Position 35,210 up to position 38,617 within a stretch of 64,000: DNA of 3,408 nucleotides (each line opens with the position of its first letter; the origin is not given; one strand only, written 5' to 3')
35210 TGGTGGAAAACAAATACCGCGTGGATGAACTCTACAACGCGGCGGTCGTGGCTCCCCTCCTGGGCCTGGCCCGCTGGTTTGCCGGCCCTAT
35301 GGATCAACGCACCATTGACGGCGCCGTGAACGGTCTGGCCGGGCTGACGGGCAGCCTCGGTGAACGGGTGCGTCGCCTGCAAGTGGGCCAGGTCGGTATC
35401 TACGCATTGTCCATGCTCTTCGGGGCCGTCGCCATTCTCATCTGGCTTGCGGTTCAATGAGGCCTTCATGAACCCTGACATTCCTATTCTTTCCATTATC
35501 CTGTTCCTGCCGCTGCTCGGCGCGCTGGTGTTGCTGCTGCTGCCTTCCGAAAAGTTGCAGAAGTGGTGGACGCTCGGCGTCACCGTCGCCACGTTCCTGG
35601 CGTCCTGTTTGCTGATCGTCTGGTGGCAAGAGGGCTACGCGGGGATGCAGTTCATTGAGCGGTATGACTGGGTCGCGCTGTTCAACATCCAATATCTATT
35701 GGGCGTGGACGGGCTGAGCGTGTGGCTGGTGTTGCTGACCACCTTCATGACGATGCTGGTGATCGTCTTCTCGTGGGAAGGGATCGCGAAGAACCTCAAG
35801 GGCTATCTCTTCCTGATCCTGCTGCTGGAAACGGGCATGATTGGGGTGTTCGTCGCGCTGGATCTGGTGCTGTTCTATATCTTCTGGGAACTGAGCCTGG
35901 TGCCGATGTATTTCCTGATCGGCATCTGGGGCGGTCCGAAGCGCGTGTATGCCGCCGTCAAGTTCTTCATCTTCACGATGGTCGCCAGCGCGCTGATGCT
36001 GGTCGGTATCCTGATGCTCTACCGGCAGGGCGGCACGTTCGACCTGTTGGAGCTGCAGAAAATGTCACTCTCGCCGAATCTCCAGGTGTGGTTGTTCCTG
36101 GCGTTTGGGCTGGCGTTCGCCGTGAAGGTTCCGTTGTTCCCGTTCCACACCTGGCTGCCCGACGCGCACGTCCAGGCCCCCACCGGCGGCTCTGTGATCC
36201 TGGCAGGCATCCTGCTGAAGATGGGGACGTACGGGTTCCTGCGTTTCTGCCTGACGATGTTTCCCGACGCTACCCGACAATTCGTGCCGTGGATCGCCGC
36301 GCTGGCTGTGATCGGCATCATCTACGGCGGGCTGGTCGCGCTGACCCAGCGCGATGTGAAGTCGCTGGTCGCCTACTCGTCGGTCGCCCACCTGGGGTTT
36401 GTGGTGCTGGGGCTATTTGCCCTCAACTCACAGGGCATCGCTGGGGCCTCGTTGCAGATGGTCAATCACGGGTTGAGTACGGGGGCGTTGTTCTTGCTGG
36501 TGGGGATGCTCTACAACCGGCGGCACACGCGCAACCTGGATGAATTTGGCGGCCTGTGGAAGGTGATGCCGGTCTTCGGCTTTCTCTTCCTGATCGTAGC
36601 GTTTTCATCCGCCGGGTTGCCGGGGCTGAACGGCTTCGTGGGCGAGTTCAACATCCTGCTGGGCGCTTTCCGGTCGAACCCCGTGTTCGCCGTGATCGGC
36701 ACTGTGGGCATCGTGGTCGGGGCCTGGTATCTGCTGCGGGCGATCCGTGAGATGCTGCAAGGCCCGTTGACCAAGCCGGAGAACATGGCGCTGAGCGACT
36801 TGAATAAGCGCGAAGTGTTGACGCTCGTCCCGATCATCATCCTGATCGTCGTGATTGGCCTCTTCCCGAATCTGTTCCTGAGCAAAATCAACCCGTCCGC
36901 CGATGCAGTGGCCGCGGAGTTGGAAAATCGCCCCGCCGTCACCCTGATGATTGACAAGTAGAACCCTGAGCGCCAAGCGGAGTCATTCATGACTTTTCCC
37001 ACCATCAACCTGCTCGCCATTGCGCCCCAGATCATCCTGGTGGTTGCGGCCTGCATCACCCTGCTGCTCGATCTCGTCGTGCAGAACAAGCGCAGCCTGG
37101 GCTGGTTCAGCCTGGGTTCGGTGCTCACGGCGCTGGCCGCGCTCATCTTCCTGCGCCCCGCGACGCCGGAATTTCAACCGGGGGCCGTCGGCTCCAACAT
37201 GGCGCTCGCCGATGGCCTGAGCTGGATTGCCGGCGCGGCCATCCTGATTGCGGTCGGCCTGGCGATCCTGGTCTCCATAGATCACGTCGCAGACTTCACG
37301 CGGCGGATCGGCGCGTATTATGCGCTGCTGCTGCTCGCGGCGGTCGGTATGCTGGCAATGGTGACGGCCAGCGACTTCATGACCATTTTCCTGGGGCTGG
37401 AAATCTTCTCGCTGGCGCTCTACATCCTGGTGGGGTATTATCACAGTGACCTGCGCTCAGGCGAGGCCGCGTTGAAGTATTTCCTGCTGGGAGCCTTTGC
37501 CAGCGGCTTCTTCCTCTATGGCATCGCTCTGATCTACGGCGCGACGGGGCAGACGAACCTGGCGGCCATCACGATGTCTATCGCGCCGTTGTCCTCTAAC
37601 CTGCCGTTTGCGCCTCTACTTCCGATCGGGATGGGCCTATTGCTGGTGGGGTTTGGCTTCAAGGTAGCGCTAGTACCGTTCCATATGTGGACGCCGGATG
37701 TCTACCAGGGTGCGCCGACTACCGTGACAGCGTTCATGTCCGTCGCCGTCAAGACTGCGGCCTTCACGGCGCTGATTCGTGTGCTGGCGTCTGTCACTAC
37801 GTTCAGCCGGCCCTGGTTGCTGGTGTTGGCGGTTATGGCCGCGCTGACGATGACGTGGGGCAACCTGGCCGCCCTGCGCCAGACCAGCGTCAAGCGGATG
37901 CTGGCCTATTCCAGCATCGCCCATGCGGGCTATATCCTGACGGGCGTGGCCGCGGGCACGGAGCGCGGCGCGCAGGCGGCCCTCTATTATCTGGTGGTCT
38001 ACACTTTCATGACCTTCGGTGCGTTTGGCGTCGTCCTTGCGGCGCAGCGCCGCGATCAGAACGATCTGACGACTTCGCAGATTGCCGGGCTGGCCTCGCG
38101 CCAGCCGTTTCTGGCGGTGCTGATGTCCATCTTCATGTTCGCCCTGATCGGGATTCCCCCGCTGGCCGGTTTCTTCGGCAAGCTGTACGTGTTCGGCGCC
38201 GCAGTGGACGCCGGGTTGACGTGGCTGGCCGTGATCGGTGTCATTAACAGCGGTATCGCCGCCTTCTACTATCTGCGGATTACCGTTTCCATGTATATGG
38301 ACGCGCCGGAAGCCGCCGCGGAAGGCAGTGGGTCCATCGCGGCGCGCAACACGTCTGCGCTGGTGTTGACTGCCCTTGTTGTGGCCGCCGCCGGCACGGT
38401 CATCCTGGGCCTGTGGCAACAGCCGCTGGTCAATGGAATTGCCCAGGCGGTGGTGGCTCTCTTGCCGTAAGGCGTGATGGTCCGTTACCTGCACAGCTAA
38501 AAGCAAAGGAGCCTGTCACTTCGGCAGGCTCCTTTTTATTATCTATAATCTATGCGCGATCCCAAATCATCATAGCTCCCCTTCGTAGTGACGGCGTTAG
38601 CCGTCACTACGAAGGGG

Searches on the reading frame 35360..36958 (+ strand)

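Call 7: search_protein_families(library=pfam, proteins=[window:35360-36958:+], max_evalue=0.001)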
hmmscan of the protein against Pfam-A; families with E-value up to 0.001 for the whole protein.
window:35360-36958:+ (533 aa): 1 family
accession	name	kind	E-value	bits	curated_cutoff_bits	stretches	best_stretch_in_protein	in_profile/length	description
PF00361.26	Proton_antipo_M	-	2.9e-82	276.6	21.5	1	166-451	1-291/294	NADH:quinone oxidoreductase/Mrp antiporter, TM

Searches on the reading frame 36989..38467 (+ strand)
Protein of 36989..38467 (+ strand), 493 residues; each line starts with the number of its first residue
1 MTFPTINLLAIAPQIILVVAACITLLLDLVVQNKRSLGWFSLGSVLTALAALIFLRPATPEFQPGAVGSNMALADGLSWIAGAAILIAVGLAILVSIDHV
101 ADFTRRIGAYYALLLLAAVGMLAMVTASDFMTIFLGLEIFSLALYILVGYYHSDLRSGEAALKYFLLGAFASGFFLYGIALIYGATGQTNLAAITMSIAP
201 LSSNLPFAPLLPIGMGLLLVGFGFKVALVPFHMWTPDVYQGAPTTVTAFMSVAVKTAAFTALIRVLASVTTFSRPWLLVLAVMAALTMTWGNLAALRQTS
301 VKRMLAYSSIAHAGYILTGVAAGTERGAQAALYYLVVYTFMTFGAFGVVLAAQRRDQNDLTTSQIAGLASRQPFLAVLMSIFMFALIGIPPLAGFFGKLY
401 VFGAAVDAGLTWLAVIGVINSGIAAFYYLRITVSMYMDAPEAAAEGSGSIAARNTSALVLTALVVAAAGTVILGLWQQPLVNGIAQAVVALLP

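Call 7: search_protein_families(library=pfam, proteins=[window:36989-38467:+], max_evalue=0.001)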
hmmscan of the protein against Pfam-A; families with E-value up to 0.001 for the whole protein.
window:36989-38467:+ (493 aa): 1 family
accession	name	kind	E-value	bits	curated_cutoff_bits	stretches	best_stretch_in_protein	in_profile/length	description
PF00361.26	Proton_antipo_M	-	1.9e-78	264.1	21.5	1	127-423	1-293/294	NADH:quinone oxidoreductase/Mrp antiporter, TM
